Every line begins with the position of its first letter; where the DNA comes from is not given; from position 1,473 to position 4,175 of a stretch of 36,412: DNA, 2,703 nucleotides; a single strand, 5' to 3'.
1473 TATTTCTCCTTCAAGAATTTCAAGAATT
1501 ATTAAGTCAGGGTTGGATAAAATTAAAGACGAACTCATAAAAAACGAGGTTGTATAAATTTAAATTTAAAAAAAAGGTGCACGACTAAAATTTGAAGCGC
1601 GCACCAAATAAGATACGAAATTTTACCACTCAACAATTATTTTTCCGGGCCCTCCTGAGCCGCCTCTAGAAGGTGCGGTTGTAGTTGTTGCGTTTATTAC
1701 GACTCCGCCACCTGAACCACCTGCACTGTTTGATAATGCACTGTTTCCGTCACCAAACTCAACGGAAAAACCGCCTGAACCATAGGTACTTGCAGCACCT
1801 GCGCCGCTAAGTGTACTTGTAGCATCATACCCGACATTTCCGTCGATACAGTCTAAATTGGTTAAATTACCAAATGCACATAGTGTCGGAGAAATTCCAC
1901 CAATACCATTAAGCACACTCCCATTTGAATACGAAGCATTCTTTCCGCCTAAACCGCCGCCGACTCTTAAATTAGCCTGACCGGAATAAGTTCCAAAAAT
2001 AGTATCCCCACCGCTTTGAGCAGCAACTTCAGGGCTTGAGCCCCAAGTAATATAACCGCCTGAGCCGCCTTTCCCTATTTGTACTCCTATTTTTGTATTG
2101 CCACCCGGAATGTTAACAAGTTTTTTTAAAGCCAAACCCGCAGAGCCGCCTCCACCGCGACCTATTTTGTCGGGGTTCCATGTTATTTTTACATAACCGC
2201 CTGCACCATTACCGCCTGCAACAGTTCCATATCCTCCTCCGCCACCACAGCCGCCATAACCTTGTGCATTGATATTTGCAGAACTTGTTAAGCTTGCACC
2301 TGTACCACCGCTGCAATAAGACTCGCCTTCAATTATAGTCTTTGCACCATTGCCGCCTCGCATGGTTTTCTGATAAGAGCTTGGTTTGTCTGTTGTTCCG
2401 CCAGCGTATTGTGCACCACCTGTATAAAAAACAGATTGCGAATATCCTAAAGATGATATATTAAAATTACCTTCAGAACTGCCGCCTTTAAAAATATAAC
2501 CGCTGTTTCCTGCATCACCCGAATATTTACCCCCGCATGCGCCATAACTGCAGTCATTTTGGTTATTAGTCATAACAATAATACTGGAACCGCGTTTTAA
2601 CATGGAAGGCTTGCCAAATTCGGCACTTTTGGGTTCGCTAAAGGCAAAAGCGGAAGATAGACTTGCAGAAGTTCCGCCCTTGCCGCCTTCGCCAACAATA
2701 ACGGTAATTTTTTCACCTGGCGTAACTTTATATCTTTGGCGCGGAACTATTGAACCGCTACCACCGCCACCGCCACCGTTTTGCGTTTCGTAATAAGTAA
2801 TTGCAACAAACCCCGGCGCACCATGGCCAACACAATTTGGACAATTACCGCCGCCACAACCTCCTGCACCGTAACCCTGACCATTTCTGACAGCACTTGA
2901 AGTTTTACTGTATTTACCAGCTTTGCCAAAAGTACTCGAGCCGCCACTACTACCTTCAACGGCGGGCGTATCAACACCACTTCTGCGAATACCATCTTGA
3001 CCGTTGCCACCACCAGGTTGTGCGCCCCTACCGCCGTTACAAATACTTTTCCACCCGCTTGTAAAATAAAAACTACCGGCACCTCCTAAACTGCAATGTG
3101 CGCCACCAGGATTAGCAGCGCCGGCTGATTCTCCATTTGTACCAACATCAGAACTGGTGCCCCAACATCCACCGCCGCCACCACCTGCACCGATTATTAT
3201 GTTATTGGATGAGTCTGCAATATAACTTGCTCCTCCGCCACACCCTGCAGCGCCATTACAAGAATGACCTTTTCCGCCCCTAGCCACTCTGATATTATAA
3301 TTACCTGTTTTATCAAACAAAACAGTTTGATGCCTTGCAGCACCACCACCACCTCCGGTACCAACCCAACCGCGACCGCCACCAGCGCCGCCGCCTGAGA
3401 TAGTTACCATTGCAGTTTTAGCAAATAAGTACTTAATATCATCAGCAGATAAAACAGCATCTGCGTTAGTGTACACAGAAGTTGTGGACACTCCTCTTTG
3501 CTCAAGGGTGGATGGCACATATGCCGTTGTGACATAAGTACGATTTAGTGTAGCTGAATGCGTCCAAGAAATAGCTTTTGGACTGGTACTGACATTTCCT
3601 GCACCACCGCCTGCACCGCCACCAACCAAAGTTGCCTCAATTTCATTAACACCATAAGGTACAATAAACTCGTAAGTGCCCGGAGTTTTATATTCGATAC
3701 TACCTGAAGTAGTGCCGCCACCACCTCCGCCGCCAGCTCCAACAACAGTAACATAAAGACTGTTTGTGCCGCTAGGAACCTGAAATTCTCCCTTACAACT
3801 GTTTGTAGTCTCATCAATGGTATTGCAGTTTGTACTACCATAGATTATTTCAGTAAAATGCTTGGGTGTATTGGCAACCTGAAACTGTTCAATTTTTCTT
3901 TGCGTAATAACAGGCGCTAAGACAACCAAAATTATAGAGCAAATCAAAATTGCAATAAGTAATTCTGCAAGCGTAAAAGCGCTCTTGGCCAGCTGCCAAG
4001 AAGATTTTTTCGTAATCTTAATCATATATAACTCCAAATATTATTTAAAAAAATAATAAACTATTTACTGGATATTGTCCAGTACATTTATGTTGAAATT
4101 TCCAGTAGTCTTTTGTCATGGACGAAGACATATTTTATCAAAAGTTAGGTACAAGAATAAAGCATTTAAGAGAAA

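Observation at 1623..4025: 800-aa glycine-run, cysteine-rich repeat protein with a prepilin (class III) signal peptide and no pilus machinery nearby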

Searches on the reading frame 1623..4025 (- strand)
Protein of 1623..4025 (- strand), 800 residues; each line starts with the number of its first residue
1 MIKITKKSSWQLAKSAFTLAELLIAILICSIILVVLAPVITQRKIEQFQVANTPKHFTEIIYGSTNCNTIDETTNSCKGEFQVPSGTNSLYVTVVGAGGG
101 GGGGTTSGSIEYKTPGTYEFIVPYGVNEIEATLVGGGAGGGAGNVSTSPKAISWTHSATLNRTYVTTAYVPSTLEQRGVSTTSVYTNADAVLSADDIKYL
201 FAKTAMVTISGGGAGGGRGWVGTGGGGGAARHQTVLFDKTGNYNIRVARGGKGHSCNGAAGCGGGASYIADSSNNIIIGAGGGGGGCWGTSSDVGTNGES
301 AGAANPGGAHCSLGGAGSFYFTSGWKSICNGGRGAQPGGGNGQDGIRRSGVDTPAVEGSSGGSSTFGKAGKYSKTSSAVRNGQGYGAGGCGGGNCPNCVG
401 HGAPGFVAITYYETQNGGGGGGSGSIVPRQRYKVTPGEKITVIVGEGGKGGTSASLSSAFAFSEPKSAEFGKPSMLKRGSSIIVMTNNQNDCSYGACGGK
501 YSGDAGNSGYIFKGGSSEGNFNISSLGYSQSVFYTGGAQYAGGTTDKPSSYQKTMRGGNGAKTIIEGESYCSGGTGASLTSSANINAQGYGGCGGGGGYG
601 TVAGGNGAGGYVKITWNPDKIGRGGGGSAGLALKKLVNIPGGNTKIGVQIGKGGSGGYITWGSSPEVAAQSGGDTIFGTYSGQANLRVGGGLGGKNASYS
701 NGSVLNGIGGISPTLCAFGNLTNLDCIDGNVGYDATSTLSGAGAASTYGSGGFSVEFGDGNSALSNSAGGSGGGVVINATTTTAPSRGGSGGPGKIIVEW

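Call 3: search_protein_families(library=pfam, proteins=[window:1623-4025:-], max_evalue=1)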
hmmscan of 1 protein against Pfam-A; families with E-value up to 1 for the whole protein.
window:1623-4025:- (800 aa): 2 families
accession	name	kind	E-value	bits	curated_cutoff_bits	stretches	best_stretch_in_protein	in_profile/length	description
PF21722.4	Gly_rich_2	-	5.3e-25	89.2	24.3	5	416-616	34-225/226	Glycine-rich domain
PF07963.17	N_methyl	-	0.0037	17.2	21.2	1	14-36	4-26/27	Prokaryotic N-terminal methylation motif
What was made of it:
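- On Pfam PF21722 Gly_rich_2 (polyglycine-rich domain of phage tail and bacterial proteins): 89.2 bits against a cut-off of 24.3 (call 3).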

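Call 4: search_protein_families(library=ncbifam, proteins=[window:1623-4025:-], max_evalue=1)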
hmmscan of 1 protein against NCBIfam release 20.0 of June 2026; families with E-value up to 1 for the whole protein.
window:1623-4025:- (800 aa): 9 families
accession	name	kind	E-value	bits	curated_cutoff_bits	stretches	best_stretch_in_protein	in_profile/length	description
NF040999.1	pilin_ComGC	equivalog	0.00053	20.1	75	1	15-44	2-31/84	competence type IV pilus major pilin ComGC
NF040982.1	ComGD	equivalog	0.0015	18.9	70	1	15-60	2-46/139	competence type IV pilus minor pilin ComGD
NF041002.1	pilin_ComGF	equivalog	0.0039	17.4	80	1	15-47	2-34/139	competence type IV pilus minor pilin ComGF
TIGR02599.1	TIGR02599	subfamily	0.0061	15.8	256.5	1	16-44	1-29/361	Verru_Chthon cassette protein C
NF038303.1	EPS_HpsB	equivalog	0.01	15.8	150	1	14-41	2-29/211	hormogonium polysaccharide secretion pseudopilin HpsB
NF041013.1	T4P_ComGE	equivalog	0.026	14.6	49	1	15-42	4-31/83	competence type IV pilus minor pilin ComGE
TIGR02532.1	IV_pilin_GFxxxE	domain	0.037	13.9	16.3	1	15-36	2-23/24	prepilin-type N-terminal cleavage/methylation domain-containing protein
NF007848.0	PRK10557.1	equivalog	0.081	12.2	120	1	10-41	6-37/192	prepilin peptidase-dependent protein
NF007862.0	PRK10574.1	equivalog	0.091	12.9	138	1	14-95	4-85/145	prepilin peptidase-dependent pilin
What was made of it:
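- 3891..3977 (-): Mature N-terminus, residues 17-45: F+1, E+5, S+14, P+22 and a hydrophobic alpha1N-like helix, then ITQRK. Weak N_methyl hits (calls 3, 4).
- On Type IV pilin / pseudopilin (class III signal peptide, IPR012902/PF07963/TIGR02532): For the window protein, PF07963 scores 17.2 against 21.2 and TIGR02532 scores 13.9 against 16.3 (calls 3, 4).
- Checked: The window protein scores below the curated cut-offs of the N_methyl models: PF07963 17.2 bits against 21.2, and TIGR02532 13.9 against 16.3 (calls 3, 4).
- NCBIfam gives only weak hits, all to pilins or pseudopilins at residues 10-60 (call 4). The window protein falls below the curated N_methyl cut-offs (calls 3, 4). The scores are below the cut-offs of PF07963 and TIGR02532 (calls 3, 4). 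All weak NCBIfam hits are to pilins or pseudopilins (call 4).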

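Call 6: find_homologous_proteins(query=window:1623-4025:-, max_evalue=0.001)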
Query window:1623-4025:- (800 aa): 140 proteins with E <= 0.001 among 8000 candidates; the best 120 are listed.
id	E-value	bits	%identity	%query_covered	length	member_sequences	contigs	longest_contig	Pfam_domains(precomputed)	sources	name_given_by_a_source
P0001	4.7e-272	923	58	100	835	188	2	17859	PF21722.5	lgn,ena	-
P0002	2.3e-252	858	55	100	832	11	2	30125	PF21722.5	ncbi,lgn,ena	-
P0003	6.8e-125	437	40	99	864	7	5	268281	PF21722.5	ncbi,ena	-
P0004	9.5e-117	410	38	99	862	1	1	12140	PF21722.5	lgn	-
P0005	2.6e-116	408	40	91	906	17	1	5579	PF21722.5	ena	-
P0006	1.5e-115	406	39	97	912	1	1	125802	PF21722.5,PF07963.18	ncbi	-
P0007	4.2e-106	375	39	89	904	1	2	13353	PF21722.5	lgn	-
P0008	4.6e-106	374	39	98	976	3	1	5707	PF21722.5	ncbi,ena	-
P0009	2.5e-104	369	44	32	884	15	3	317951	PF21722.5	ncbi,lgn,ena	-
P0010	5.6e-104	367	39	88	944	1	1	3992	PF21722.5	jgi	-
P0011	6.0e-99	351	36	100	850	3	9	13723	PF21722.5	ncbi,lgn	-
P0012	2.9e-97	345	38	99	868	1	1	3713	PF21722.5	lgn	-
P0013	4.8e-96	341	42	62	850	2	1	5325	PF21722.5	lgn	-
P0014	1.7e-43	167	33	52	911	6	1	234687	-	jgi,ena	-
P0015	9.0e-41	158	41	16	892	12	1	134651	-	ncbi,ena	-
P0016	2.0e-40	157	36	44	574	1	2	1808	PF21722.5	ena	-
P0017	6.4e-39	152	35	44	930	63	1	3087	PF21722.5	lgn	-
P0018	1.2e-34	138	43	15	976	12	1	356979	PF21722.5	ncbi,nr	ncbi:MAG: hypothetical protein OSJ27_03125 [Candidatus Gastranaerophilales bacterium]|nr:hypothetica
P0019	1.2e-34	138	44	16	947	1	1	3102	PF21722.5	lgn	-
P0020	3.3e-33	133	36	41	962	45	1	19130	PF21722.5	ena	-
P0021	4.2e-33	133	34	50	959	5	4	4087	PF21722.5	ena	-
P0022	7.6e-33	132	41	22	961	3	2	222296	PF21722.5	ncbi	-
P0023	2.6e-32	130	44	15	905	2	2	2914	PF21722.5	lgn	-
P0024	3.8e-32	130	40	17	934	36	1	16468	PF21722.5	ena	-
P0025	8.3e-32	129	28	12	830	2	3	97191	PF21722.5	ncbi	-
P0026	2.2e-31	127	33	35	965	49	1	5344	PF21722.5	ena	-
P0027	2.3e-31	127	31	52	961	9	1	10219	PF21722.5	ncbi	-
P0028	5.0e-31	126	45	12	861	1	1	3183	PF21722.5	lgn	-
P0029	1.5e-30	125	43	15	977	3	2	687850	PF21722.5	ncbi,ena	-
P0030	1.6e-30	124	40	22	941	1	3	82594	PF21722.5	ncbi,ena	-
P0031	3.0e-29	120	44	15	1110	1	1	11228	PF21722.5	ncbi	-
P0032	5.2e-29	119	28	50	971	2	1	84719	PF21722.5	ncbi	-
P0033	1.5e-28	118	30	52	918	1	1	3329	PF21722.5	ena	-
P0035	2.6e-27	114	41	18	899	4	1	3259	PF21722.5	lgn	-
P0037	7.8e-27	112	40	19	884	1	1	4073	PF21722.5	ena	-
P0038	4.1e-26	110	32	14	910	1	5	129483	PF21722.5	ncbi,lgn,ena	-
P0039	7.1e-26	109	23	8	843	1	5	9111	PF21722.5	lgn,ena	-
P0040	1.6e-25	108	42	15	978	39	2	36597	PF21722.5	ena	-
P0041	5.3e-25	106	43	16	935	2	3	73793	PF21722.5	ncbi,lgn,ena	-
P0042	3.2e-24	104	38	16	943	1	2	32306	PF21722.5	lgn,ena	-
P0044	6.7e-24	103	37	24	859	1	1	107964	PF21722.5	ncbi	-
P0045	7.7e-23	99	36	11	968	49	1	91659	PF21722.5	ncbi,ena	-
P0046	7.7e-23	99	41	15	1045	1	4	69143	PF21722.5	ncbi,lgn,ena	-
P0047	8.8e-23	99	42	17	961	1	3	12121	PF21722.5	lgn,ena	-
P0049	1.7e-22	98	43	20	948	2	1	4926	PF21722.5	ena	-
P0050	1.8e-22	98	46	15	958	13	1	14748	PF21722.5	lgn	-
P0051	1.9e-22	98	43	16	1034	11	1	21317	PF21722.5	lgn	-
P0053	7.6e-22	96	40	15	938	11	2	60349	PF21722.5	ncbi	-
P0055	3.9e-21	93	43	15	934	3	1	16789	PF21722.5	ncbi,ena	-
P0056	5.0e-21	93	39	18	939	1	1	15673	PF21722.5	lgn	-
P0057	1.2e-20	92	31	50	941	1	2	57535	PF21722.5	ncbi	-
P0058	1.4e-20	92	44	18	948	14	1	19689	PF21722.5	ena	-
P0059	1.4e-20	92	42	15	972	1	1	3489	PF21722.5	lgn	-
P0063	1.2e-18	85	59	3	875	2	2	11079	PF21722.5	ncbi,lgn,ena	-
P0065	3.2e-17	80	38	15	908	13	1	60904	PF21722.5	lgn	-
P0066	7.3e-17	79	40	15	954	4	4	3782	PF21722.5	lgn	-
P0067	8.3e-17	79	30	52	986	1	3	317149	PF21722.5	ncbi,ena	-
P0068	2.4e-16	78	41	16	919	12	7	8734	PF21722.5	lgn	-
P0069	7.4e-16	76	-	-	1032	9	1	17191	PF21722.5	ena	-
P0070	1.3e-15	75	32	40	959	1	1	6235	PF21722.5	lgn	-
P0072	1.2e-14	72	38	17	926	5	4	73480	PF21722.5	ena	-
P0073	1.8e-14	71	43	17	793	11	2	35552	PF21722.5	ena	-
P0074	2.7e-14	71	33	53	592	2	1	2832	PF21722.5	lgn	-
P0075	8.9e-14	69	37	17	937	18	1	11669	PF21722.5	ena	-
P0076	1.1e-13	69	40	17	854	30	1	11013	PF21722.5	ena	-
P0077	1.2e-12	65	41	16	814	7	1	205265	PF21722.5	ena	-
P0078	1.3e-12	65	41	16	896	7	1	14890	PF21722.5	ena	-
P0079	1.3e-12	65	39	14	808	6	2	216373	PF21722.5,PF07963.18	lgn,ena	-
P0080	2.1e-12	65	41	12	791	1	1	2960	PF21722.5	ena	-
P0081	2.1e-12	65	42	17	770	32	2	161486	PF21722.5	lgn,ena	-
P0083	5.2e-12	63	26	42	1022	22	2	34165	PF21722.5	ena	-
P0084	5.6e-12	63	41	9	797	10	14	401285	PF21722.5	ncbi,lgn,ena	-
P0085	1.4e-11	62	36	15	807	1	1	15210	PF21722.5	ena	-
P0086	1.5e-11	62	43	17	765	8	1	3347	PF21722.5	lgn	-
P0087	3.3e-11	61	40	9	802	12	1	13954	PF21722.5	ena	-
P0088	4.5e-11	60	40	16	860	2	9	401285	PF21722.5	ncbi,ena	-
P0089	4.8e-11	60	41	15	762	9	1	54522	PF21722.5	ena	-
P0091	8.0e-11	59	35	15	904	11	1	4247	PF21722.5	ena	-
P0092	9.7e-11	59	36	15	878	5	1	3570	PF21722.5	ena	-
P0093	1.1e-10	59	37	12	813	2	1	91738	PF21722.5,PF07963.18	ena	-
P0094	1.3e-10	59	29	15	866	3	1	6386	PF21722.5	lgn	-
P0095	2.3e-10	58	39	17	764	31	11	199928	PF21722.5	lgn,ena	-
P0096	2.9e-10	57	41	17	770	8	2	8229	PF21722.5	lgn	-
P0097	4.3e-10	57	29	37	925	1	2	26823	PF21722.5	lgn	-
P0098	5.7e-10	57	36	12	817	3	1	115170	PF21722.5,PF07963.18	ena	-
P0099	5.9e-10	56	30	19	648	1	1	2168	PF21722.5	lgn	-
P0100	7.6e-10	56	39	14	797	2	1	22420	PF21722.5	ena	-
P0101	8.7e-10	56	40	15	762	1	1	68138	PF21722.5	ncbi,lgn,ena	-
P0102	1.0e-9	56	44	13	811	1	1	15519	PF21722.5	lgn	-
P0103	1.1e-9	56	38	15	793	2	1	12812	PF21722.5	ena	-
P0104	1.5e-9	55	39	10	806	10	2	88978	PF21722.5,PF07963.18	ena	-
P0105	2.3e-9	55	36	12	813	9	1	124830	PF21722.5,PF07963.18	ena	-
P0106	2.3e-9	55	38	11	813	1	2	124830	PF21722.5,PF07963.18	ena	-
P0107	2.4e-9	54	40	15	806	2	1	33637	PF21722.5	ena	-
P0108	3.3e-9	54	33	16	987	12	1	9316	PF21722.5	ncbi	-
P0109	4.0e-9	54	33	12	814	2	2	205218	PF21722.5,PF07963.18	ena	-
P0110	4.7e-9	53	37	10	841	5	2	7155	PF21722.5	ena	-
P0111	5.2e-9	53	42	13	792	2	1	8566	PF21722.5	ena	-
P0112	5.9e-9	53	37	10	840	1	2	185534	PF21722.5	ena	-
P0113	1.1e-8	52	40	15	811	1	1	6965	PF21722.5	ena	-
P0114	1.1e-8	52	45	13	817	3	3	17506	PF21722.5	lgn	-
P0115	1.5e-8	52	34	16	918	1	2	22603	PF21722.5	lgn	-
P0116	1.5e-8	52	39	10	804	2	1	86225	PF21722.5,PF07963.18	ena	-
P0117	1.6e-8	52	40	10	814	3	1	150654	PF21722.5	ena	-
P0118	2.1e-8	51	37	15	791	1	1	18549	PF21722.5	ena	-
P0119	3.6e-8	51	35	15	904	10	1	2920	PF21722.5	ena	-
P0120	4.5e-8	50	37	10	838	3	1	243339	PF21722.5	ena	-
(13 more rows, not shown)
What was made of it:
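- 1623..4025 (-): CDS of the 800-aa glycine-rich protein with a prepilin-type signal (stop codon at 1623-1625). 140 homologues of 760-1110 aa (call 6).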

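Call 7: search_solved_structures(query=window:1623-4025:-, max_evalue=1, show_alignments=2)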
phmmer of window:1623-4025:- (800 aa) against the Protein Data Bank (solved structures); distinct sequences matched with E-value up to 1: 0.
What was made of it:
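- Closest known: ALK/LTK extracellular glycine-rich. Different: The match is weak (TM 0.2-0.3 over the whole chain), with no detectable sequence relationship (call 7).
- Tried and rejected: A single-sequence search found nothing (call 7).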

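Call 13: find_encoding_contigs(protein=P0003, flank=10000, max_places=3)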
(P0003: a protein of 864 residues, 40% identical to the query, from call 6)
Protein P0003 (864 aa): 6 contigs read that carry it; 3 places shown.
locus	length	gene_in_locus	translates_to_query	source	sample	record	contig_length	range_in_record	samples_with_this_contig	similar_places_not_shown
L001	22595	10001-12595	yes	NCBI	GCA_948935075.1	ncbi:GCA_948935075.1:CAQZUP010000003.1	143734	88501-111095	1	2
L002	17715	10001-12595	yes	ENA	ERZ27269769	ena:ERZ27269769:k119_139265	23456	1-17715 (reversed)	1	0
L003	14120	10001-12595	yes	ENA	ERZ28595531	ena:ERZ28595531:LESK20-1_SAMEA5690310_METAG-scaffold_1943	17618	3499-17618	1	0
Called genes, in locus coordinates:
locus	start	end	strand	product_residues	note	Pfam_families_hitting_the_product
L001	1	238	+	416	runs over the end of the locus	PF06123:CreD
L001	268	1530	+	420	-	PF01966:HD (weak), PF13286:HD_assoc (faint)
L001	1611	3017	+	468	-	PF00171:Aldedh, PF05893:LuxC (weak)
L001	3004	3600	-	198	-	PF01510:Amidase_2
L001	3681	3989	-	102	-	-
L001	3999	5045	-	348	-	-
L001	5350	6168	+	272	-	-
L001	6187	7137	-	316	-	PF00535:Glycos_transf_2, PF10111:Glyco_tranf_2_2, PF13641:Glyco_tranf_2_3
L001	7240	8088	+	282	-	PF01370:Epimerase, PF04321:RmlD_sub_bind, PF07993:NAD_binding_4 (faint), PF01073:3Beta_HSD (weak), PF02719:Polysacc_synt_2 (weak), PF16363:GDP_Man_Dehyd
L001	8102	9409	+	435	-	PF04413:Glycos_transf_N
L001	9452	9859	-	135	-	PF01381:HTH_3, PF12844:HTH_19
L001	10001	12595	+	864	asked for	PF21722:Gly_rich_2 (faint)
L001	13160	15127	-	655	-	PF00122:E1-E2_ATPase, PF00702:Hydrolase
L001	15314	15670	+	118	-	PF01022:HTH_5, PF12802:MarR_2 (weak), PF12840:HTH_20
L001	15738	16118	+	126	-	PF00376:MerR, PF13411:MerR_1, PF09278:MerR-DNA-bind (weak)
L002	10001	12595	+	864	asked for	PF21722:Gly_rich_2 (faint)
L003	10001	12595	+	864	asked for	PF21722:Gly_rich_2 (faint)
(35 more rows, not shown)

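Call 14: find_encoding_contigs(protein=P0002, flank=10000, max_places=2)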
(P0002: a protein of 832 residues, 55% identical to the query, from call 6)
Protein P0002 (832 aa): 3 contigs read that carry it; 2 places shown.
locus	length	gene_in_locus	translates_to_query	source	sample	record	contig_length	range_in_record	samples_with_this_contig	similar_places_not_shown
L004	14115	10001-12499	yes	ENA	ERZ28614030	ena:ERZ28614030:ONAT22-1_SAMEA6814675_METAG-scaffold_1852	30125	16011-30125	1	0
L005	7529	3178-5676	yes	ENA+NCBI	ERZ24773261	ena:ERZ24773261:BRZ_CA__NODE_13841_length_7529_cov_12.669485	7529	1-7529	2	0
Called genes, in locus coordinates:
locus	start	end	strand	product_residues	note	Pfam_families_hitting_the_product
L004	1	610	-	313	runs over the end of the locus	PF00551:Formyl_trans_N, PF02911:Formyl_trans_C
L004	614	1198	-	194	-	PF01327:Pep_deformylase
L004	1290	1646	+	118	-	-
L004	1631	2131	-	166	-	PF13302:Acetyltransf_3, PF13420:Acetyltransf_4 (weak), PF00583:Acetyltransf_1, PF13673:Acetyltransf_10, PF13508:Acetyltransf_7, PF08445:FR47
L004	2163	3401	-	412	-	PF00155:Aminotran_1_2, PF00266:Aminotran_5, PF01212:Beta_elim_lyase (weak), PF01053:Cys_Met_Meta_PP (weak)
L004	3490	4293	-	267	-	PF01966:HD, PF13487:HD_5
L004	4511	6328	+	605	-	-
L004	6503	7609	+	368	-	-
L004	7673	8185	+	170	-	PF02577:BFN_dom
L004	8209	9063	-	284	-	-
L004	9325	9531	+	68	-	PF08984:DUF1858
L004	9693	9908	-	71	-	PF13560:HTH_31, PF12844:HTH_19, PF01381:HTH_3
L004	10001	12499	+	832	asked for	PF21722:Gly_rich_2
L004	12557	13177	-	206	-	PF04545:Sigma70_r4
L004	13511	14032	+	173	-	PF00466:Ribosomal_L10, PF27436:RL10_C (faint)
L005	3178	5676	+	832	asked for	PF21722:Gly_rich_2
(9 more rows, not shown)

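Call 15: find_encoding_contigs(protein=P0105, flank=10000, max_places=2)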
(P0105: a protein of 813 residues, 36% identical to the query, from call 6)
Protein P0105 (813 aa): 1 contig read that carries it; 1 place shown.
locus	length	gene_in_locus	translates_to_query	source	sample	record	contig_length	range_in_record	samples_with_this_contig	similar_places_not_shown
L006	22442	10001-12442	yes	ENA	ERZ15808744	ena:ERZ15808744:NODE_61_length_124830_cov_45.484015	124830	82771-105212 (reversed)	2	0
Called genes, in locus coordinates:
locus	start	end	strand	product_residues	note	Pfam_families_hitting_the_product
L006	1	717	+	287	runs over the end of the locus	PF00364:Biotin_lipoyl (faint), PF25917:BSH_RND, PF25973:BSH_CzcB, PF25990:Beta-barrel_YknX (faint)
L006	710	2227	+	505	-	PF00005:ABC_tran, PF13555:AAA_29 (faint), PF13304:AAA_21 (faint), PF00005:ABC_tran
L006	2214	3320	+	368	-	PF12679:ABC2_membrane_2, PF12698:ABC2_membrane_3, PF01061:ABC2_membrane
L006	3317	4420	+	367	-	PF12679:ABC2_membrane_2, PF12698:ABC2_membrane_3, PF01061:ABC2_membrane, PF12730:ABC2_membrane_4 (weak)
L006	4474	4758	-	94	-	-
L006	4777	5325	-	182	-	PF00857:Isochorismatase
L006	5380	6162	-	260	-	PF02518:HATPase_c (weak)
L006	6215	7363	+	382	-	PF00535:Glycos_transf_2, PF10111:Glyco_tranf_2_2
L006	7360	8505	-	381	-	PF05838:Glyco_hydro_108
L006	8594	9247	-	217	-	PF00702:Hydrolase, PF12710:HAD, PF13419:HAD_2, PF13242:Hydrolase_like (weak)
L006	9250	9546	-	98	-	PF02583:Trns_repr_metal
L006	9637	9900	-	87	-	PF01381:HTH_3 (weak)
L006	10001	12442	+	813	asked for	PF07963:N_methyl (weak), PF21722:Gly_rich_2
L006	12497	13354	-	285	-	-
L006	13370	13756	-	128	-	PF03073:TspO_MBR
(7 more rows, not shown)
